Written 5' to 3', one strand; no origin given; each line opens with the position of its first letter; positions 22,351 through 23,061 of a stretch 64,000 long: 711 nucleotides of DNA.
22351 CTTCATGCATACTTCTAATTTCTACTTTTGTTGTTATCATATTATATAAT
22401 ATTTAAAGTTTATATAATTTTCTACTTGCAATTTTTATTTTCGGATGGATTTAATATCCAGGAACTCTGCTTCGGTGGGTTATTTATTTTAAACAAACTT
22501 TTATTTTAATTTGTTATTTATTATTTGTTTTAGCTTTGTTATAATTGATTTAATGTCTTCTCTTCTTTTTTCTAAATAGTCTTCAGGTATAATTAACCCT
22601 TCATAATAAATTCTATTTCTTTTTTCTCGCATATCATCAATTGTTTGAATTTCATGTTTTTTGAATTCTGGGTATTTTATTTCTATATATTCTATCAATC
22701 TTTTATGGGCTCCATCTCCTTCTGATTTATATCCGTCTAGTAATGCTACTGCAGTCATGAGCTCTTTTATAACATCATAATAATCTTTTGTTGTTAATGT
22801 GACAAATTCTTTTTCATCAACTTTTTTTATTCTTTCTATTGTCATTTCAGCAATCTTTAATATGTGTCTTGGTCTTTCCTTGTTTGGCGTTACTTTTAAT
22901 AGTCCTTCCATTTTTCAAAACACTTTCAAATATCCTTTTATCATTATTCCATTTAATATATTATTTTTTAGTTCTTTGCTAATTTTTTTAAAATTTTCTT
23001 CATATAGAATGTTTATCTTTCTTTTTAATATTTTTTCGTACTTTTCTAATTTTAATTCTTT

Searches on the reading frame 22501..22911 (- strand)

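Call 45: search_protein_families(library=pfam, proteins=[window:22501-22911:-], max_evalue=0.01)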
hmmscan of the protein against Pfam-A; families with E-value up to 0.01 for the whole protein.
window:22501-22911:- (136 aa): 0 families

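Call 57: search_protein_families(library=pfam, proteins=[window:22501-22911:-], max_evalue=1)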
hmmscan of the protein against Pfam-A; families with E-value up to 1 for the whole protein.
window:22501-22911:- (136 aa): 1 family
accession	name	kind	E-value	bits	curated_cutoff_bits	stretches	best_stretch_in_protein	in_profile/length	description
PF20797.2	HepT-like_2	-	0.089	13.3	27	1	43-129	8-101/110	HepT-like protein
